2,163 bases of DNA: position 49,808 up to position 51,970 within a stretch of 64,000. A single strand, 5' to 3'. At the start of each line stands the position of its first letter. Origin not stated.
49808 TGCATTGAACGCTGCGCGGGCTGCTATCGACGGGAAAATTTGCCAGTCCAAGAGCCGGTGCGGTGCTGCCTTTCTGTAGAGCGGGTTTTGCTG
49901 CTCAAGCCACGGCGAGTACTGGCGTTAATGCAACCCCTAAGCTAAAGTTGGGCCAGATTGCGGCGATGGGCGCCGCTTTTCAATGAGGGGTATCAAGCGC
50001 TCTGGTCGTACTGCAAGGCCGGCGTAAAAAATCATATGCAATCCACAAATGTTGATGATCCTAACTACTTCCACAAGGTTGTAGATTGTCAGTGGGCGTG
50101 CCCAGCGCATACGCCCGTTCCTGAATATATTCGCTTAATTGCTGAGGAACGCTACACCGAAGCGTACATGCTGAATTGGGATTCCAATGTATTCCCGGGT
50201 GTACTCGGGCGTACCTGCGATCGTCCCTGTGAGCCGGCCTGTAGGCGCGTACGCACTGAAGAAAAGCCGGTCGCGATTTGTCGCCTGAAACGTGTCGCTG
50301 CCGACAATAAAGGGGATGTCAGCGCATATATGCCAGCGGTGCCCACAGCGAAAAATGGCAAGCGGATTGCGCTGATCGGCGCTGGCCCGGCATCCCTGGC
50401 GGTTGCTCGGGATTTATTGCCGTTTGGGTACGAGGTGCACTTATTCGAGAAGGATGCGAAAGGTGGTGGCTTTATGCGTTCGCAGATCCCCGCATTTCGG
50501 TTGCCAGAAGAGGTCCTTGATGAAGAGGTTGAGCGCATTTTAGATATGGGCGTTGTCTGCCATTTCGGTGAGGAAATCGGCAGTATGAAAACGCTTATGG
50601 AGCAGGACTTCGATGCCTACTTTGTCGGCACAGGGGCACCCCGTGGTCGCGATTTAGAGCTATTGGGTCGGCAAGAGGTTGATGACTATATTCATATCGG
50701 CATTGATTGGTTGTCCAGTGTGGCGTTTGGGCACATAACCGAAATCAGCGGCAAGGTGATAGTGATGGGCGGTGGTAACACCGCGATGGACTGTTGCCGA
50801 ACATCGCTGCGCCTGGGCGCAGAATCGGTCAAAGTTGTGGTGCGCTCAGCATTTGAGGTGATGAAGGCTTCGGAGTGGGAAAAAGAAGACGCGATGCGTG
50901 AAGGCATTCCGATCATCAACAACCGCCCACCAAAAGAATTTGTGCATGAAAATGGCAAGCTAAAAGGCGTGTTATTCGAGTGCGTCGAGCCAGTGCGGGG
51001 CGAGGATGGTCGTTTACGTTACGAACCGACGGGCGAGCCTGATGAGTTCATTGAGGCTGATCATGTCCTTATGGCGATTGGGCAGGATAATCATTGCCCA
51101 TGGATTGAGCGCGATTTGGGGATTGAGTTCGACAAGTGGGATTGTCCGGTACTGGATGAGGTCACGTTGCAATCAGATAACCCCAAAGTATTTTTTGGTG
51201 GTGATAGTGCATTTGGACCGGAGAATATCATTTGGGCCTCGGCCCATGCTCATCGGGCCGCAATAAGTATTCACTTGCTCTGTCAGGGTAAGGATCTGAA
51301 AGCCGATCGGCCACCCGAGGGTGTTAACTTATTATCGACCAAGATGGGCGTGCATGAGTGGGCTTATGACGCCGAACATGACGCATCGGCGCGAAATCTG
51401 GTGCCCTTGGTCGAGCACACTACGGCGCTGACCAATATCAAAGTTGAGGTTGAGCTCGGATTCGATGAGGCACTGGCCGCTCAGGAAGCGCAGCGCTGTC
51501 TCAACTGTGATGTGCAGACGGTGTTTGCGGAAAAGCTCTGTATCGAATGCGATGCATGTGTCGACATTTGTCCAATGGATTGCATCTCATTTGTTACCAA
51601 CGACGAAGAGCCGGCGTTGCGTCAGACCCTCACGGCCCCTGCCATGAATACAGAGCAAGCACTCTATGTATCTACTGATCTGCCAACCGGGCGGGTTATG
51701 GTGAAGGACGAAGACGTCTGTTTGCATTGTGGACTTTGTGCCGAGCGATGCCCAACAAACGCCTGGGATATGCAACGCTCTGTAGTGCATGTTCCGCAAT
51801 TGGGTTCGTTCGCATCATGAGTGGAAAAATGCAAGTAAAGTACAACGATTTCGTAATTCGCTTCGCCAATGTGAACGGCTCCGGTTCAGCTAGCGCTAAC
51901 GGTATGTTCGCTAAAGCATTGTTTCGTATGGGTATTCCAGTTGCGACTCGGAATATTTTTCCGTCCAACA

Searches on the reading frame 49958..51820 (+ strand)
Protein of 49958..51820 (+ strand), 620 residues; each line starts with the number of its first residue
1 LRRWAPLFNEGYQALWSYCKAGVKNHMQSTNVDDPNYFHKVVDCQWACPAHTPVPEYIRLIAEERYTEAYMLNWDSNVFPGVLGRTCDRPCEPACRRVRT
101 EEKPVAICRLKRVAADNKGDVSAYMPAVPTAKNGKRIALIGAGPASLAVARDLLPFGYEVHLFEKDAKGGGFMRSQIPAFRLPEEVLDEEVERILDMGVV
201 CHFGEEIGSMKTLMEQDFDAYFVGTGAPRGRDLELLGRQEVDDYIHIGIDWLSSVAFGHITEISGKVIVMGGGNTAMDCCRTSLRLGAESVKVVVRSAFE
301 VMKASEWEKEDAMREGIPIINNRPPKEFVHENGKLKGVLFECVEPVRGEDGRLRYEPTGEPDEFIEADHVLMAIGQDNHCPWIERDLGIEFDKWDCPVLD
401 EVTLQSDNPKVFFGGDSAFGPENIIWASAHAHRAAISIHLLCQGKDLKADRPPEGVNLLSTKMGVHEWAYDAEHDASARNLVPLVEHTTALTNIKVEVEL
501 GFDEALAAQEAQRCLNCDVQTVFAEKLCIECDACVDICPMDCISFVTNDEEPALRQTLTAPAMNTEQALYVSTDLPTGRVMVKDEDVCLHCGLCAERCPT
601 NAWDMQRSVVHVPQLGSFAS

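Call 53: search_protein_families(library=pfam, proteins=[window:49958-51820:+], max_evalue=0.00001)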
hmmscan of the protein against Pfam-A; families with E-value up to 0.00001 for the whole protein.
window:49958-51820:+ (620 aa): 7 families
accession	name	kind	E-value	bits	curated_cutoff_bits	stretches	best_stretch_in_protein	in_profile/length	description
PF07992.20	Pyr_redox_2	-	2.4e-21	76.9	26.1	1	136-431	2-291/291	Pyridine nucleotide-disulphide oxidoreductase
PF14691.11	Fer4_20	-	2.4e-16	60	25.8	1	43-118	31-108/113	Dihydroprymidine dehydrogenase domain II, 4Fe-4S cluster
PF12838.12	Fer4_7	-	5.3e-10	40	27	1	528-602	2-52/52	4Fe-4S dicluster domain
PF00037.32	Fer4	-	3.5e-08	33.4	21.1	1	582-602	2-22/24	4Fe-4S binding domain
PF13738.12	Pyr_redox_3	-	9.2e-08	32.1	30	1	265-415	165-305/305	Pyridine nucleotide-disulphide oxidoreductase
PF00070.33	Pyr_redox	-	3.1e-07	31.2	22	0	266-340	1-79/82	Pyridine nucleotide-disulphide oxidoreductase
PF13237.11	Fer4_10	-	4e-06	27.1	25.5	0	581-600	2-21/53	4Fe-4S dicluster domain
